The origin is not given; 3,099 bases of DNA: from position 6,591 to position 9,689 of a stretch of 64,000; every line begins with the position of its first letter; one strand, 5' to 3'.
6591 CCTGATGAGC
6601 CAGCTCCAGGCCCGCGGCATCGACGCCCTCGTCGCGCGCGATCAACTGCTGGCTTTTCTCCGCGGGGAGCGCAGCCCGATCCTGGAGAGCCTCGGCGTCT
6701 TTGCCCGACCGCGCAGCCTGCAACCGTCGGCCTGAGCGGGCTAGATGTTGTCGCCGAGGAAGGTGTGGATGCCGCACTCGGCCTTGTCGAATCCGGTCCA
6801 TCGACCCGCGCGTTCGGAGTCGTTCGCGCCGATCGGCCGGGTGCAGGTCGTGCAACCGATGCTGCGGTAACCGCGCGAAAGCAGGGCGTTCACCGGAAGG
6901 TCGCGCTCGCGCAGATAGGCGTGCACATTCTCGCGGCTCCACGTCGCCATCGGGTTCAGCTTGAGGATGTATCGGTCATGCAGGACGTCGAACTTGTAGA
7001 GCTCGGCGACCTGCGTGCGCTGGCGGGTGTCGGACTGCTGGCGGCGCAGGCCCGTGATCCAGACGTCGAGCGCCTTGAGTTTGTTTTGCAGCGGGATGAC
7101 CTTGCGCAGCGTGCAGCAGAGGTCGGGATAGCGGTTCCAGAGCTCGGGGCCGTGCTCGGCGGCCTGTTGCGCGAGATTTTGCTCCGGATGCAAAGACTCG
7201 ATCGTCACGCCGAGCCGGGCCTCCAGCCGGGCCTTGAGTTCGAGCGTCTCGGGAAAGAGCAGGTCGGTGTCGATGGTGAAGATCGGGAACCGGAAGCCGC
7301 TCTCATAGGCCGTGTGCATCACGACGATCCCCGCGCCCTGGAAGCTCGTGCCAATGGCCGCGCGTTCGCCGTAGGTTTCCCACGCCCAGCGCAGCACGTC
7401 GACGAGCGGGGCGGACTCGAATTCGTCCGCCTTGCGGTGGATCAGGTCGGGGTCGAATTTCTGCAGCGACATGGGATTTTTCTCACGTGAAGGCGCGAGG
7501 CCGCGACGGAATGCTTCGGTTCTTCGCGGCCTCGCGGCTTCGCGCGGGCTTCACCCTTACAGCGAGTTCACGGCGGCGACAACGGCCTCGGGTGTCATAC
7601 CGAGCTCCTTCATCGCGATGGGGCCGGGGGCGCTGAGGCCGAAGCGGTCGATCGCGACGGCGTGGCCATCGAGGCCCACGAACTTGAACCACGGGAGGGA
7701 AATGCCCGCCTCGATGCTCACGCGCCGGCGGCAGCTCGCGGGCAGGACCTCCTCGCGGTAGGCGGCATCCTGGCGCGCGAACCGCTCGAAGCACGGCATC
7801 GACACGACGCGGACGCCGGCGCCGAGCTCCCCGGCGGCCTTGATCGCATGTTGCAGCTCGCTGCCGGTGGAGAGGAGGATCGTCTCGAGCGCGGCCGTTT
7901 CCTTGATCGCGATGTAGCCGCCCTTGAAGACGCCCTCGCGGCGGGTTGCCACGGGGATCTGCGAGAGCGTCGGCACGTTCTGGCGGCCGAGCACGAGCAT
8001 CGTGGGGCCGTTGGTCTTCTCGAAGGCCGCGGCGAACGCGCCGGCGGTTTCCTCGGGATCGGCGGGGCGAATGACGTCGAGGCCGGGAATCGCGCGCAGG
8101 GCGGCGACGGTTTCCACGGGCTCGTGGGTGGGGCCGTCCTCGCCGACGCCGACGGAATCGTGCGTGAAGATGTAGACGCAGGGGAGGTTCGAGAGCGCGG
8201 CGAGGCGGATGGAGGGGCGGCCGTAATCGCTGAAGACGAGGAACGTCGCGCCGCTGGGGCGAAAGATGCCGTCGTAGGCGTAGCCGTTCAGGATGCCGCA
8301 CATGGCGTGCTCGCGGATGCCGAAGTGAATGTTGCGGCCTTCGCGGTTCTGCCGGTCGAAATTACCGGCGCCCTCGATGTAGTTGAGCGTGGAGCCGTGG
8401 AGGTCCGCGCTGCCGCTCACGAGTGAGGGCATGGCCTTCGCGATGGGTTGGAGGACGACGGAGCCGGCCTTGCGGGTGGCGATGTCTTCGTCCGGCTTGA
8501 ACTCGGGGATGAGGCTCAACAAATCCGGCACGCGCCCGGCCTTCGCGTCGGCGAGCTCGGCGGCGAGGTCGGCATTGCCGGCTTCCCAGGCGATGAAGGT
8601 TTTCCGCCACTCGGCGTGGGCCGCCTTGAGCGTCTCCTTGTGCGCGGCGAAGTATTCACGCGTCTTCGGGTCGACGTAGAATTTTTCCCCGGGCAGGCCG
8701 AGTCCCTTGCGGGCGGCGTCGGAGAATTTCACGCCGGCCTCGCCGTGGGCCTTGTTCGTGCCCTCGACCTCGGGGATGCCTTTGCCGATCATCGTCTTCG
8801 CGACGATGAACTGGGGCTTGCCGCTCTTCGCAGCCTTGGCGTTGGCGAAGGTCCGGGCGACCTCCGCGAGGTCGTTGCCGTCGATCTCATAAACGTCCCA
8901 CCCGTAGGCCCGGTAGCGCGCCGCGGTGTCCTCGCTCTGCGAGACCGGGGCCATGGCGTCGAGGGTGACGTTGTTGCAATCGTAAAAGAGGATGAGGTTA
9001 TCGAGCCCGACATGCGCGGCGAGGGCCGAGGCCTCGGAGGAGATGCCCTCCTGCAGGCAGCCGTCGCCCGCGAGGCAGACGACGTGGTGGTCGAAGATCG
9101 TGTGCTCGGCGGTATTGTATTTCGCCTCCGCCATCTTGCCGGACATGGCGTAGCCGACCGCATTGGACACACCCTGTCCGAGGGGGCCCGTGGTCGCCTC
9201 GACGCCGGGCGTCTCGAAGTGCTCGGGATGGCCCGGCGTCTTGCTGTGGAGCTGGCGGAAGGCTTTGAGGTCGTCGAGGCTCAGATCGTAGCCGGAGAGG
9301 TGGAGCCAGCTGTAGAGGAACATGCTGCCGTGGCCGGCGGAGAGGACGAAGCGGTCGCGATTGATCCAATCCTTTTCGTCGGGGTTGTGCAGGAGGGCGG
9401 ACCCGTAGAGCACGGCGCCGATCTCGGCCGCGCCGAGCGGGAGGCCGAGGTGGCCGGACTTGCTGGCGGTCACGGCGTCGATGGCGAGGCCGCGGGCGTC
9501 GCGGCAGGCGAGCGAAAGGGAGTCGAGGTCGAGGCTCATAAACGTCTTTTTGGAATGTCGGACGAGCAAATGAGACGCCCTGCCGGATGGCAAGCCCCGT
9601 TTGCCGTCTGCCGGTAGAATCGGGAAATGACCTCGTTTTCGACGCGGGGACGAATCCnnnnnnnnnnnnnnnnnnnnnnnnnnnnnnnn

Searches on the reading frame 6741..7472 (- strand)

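Call 66: search_protein_families(library=pfam, proteins=[window:6741-7472:-], max_evalue=0.001)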
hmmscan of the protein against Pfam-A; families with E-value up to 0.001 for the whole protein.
window:6741-7472:- (243 aa): 1 family
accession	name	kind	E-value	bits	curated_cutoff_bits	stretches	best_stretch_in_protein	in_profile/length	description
PF01507.26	PAPS_reduct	-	1.4e-38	133.1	22.5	1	41-213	5-175/175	Phosphoadenosine phosphosulfate reductase domain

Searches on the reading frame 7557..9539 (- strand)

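Call 66: search_protein_families(library=pfam, proteins=[window:7557-9539:-], max_evalue=0.001)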
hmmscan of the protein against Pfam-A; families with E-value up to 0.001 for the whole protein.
window:7557-9539:- (660 aa): 6 families
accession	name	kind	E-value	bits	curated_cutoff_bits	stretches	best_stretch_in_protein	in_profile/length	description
PF00456.26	Transketolase_N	-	8.1e-112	373.9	22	1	14-338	8-334/334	Transketolase, thiamine diphosphate binding domain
PF02779.29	Transket_pyr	-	3.2e-51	173.9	27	1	352-523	2-173/174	Transketolase, pyrimidine binding domain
PF22613.1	Transketolase_C_1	-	3.2e-31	108.3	27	1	540-649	1-113/113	Transketolase-like TK C-terminal domain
PF02780.25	Transketolase_C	-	3.1e-08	34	25.9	1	551-653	10-124/124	Transketolase, C-terminal domain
PF13292.11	DXP_synthase_N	-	5.6e-05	23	21.2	1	3-187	13-170/274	1-deoxy-D-xylulose-5-phosphate synthase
PF02775.26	TPP_enzyme_C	-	0.00021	21.6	21.9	0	114-195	24-87/151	Thiamine pyrophosphate enzyme, C-terminal TPP binding domain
